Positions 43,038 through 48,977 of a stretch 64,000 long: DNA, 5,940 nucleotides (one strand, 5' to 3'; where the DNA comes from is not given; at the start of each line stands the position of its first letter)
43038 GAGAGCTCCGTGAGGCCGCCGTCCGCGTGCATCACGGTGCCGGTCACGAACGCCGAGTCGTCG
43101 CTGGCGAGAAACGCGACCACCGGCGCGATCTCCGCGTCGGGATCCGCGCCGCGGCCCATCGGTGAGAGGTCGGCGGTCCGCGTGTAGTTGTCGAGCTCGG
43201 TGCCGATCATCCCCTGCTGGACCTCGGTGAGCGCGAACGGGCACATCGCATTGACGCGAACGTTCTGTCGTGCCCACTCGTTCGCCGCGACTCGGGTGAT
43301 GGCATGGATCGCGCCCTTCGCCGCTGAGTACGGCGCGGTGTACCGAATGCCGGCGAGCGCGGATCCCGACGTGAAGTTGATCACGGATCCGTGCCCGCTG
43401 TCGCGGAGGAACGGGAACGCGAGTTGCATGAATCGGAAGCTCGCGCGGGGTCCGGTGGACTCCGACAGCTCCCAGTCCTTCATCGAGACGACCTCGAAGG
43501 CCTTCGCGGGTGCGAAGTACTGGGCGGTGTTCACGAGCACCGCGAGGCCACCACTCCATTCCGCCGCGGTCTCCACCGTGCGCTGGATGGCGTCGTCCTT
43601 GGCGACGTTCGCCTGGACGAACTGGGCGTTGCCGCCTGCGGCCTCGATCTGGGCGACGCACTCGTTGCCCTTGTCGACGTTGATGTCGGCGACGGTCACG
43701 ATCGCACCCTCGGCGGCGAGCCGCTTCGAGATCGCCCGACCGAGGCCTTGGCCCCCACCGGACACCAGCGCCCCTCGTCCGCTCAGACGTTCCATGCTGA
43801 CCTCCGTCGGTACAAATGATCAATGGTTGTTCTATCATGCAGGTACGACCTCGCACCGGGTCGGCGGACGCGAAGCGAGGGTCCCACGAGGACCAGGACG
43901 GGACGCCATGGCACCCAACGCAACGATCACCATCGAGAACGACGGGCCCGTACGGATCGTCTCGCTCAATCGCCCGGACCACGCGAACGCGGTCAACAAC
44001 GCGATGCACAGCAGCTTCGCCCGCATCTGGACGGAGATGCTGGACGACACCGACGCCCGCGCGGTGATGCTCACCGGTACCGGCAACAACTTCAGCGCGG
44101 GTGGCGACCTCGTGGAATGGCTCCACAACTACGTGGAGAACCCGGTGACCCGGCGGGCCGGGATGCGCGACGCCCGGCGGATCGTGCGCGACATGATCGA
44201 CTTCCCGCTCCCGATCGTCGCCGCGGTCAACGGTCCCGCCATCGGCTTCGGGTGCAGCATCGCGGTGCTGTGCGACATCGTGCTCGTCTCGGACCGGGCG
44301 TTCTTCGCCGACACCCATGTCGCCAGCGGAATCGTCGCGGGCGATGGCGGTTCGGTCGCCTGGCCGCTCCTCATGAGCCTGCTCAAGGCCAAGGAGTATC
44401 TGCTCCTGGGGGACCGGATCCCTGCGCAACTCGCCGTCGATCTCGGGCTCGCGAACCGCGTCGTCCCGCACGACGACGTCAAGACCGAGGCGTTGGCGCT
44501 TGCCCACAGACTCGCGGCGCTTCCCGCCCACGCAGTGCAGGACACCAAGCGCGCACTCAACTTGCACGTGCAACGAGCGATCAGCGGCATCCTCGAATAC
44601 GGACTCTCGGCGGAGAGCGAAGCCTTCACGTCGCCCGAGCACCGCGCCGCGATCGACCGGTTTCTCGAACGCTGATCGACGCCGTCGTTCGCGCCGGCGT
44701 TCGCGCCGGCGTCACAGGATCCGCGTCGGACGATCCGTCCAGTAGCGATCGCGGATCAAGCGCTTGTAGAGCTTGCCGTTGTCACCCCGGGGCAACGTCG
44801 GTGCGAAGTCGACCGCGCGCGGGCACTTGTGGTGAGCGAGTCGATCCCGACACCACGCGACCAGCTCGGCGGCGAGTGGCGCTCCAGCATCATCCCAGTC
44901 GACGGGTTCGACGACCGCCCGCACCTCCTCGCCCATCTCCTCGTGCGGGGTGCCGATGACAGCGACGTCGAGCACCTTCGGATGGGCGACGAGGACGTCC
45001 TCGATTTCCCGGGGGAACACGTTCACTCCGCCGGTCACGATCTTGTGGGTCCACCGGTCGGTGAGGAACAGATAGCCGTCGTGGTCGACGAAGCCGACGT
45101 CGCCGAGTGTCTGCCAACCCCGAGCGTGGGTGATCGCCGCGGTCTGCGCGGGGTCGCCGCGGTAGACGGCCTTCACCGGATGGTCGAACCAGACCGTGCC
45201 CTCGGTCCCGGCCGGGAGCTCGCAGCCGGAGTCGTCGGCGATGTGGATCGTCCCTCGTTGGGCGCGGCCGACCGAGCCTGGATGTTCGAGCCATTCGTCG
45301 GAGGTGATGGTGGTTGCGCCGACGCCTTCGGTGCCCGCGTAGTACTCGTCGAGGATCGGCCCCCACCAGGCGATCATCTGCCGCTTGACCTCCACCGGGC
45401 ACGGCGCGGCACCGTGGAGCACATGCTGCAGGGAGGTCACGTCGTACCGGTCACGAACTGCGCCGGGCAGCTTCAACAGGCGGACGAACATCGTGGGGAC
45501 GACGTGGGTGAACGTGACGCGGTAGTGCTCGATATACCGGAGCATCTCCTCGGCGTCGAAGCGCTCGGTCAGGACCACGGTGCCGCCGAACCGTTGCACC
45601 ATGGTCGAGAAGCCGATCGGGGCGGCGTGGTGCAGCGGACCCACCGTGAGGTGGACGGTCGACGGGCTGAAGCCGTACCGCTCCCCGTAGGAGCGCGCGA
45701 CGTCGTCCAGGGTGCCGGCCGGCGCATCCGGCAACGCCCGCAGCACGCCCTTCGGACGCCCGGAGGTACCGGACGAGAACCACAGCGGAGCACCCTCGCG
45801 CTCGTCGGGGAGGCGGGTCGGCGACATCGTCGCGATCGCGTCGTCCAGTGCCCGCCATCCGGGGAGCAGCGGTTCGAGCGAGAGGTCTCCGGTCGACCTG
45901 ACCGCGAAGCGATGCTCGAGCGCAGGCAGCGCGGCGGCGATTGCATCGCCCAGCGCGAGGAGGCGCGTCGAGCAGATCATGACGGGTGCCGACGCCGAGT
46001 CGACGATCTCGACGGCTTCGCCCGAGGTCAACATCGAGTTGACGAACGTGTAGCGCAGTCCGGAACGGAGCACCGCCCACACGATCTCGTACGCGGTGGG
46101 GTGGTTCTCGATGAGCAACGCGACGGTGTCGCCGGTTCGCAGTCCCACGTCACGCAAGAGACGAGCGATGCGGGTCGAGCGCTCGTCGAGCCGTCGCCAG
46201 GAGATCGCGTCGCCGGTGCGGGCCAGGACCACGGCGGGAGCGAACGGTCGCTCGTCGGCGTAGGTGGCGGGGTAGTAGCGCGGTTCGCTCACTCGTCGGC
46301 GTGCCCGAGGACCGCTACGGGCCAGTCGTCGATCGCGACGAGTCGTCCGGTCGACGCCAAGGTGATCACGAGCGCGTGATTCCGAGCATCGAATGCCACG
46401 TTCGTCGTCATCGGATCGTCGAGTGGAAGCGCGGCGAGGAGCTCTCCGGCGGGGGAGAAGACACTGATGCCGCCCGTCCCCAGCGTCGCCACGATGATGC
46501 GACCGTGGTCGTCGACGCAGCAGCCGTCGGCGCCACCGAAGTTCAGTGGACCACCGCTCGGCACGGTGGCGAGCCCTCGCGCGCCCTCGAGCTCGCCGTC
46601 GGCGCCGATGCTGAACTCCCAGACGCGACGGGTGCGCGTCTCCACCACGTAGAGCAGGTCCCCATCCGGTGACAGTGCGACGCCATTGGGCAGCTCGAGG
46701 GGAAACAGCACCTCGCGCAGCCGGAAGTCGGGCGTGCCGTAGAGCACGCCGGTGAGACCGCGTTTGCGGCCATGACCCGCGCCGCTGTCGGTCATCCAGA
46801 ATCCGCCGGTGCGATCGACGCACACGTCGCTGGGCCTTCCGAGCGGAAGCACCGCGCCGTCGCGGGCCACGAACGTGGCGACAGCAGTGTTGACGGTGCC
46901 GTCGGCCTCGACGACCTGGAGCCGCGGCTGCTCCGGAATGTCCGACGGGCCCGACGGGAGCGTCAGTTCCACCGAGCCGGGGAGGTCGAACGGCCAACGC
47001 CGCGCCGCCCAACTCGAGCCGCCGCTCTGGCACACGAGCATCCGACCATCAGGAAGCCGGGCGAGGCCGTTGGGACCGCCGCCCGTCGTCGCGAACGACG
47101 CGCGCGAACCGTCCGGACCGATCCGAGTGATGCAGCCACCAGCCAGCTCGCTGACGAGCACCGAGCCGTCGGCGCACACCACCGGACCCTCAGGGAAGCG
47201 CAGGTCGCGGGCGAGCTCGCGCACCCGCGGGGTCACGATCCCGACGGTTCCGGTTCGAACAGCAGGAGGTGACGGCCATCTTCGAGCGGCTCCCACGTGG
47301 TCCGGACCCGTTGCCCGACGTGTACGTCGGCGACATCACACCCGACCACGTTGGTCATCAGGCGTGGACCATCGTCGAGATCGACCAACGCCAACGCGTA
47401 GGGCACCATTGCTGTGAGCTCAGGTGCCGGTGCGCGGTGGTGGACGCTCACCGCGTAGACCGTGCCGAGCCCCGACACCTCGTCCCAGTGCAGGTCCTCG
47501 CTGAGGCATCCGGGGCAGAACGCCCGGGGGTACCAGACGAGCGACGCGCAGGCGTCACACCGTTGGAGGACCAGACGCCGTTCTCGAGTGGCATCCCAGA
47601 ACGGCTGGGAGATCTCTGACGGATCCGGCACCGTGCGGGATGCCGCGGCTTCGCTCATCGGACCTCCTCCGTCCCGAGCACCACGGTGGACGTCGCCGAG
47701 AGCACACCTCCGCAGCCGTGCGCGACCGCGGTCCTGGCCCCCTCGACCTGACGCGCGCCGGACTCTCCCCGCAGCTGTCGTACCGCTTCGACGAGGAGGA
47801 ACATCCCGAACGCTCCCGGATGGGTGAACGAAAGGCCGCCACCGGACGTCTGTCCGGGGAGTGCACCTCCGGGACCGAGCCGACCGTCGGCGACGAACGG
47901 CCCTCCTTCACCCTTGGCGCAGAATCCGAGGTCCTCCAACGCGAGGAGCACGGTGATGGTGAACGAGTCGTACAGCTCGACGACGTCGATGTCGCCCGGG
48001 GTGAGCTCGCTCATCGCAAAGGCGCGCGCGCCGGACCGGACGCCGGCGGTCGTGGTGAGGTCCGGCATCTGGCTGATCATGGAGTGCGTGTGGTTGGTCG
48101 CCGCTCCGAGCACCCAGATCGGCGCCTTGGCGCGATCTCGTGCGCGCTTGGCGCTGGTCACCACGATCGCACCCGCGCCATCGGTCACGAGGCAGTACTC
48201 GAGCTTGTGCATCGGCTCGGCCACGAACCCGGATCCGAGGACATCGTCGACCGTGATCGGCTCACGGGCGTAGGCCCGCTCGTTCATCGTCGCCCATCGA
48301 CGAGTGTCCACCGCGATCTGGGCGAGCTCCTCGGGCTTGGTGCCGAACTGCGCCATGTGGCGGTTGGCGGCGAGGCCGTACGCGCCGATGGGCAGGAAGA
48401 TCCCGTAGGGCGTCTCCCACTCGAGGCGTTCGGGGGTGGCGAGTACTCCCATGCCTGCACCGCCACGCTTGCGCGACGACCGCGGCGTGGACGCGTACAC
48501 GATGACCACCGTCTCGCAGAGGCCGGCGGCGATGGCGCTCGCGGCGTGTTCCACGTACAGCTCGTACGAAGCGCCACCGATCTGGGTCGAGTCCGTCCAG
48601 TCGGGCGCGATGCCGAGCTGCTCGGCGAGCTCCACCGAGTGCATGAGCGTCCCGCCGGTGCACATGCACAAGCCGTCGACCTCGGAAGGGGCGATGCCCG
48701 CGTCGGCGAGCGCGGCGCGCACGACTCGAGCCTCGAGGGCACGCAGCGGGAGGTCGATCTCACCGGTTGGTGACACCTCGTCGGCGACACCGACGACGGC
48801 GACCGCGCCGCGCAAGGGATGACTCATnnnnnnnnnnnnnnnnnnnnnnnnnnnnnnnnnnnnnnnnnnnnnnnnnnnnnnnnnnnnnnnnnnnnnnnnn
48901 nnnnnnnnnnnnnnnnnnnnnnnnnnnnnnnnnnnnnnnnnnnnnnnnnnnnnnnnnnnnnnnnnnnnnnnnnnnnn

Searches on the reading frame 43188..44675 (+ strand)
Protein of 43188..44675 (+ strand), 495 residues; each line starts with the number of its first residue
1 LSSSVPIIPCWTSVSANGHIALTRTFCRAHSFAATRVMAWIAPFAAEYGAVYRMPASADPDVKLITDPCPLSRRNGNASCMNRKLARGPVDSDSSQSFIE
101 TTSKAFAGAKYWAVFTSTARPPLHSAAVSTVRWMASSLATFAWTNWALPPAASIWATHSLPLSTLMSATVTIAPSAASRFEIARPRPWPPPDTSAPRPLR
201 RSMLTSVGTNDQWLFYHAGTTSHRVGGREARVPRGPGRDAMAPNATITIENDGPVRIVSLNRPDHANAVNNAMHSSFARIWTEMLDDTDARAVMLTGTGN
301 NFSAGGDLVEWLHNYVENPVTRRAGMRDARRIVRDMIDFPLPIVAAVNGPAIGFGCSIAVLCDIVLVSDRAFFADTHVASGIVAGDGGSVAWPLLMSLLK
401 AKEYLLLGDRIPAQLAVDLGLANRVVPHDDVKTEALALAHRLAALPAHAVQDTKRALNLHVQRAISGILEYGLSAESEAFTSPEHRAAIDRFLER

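Call 19: search_protein_families(library=pfam, proteins=[window:43188-44675:+])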
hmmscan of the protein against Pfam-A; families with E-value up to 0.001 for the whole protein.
window:43188-44675:+ (495 aa): 2 families
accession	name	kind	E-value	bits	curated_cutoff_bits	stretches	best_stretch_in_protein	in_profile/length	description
PF00378.25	ECH_1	-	3.4e-40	138.4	27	1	255-495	6-243/251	Enoyl-CoA hydratase/isomerase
PF16113.10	ECH_2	-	1.2e-23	84.6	27.2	1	255-461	1-203/335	Enoyl-CoA hydratase/isomerase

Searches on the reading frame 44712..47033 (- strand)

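Call 19: search_protein_families(library=pfam, proteins=[window:44712-47033:-])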
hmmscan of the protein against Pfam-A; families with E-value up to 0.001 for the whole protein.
window:44712-47033:- (773 aa): 2 families
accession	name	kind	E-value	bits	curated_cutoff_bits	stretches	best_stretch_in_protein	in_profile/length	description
PF00501.34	AMP-binding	-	1.2e-54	186.1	29.9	1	259-619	5-377/384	AMP-binding enzyme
PF13193.12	AMP-binding_C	-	5.6e-18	66.1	24.5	1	676-754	1-76/76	AMP-binding enzyme C-terminal domain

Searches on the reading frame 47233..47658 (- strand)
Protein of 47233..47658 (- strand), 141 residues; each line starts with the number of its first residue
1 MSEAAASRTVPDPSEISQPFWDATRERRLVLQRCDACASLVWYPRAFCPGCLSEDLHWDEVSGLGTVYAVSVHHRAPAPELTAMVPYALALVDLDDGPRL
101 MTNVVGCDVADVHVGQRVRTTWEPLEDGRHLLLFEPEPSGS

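Call 19: search_protein_families(library=pfam, proteins=[window:47233-47658:-])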
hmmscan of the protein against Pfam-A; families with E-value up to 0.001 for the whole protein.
window:47233-47658:- (141 aa): 2 families
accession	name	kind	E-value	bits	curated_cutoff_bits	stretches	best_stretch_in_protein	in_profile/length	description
PF01796.24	OB_ChsH2_C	-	4.3e-21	75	27.1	1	58-122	1-64/65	ChsH2, C-terminal OB-fold domain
PF12172.15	zf-ChsH2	-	6.8e-14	51.8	23.2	1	21-56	1-36/37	ChsH2, rubredoxin-like zinc ribbon domain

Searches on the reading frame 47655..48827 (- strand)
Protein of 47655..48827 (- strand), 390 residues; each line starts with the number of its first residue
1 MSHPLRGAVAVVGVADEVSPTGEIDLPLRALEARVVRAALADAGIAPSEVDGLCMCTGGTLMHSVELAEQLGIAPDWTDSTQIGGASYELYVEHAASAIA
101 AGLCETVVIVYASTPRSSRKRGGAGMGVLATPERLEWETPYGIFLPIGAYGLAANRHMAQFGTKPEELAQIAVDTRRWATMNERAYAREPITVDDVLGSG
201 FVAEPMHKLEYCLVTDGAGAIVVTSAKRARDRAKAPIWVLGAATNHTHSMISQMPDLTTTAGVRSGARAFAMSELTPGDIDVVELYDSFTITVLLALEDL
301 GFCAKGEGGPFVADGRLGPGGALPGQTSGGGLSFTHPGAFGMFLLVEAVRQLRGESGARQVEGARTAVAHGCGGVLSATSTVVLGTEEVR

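Call 19: search_protein_families(library=pfam, proteins=[window:47655-48827:-])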
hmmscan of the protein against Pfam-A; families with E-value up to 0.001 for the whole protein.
window:47655-48827:- (390 aa): 3 families
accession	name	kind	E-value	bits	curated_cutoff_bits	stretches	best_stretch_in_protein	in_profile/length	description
PF22691.2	Thiolase_C_1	-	1.1e-62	210.4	28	1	244-386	2-144/144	Thiolase C-terminal domain-like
PF00108.29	Thiolase_N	-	9.6e-05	22.3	26.4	0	25-226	20-259/260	Thiolase, N-terminal domain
PF02803.24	Thiolase_C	-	0.00056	20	27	0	248-373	10-118/123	Thiolase, C-terminal domain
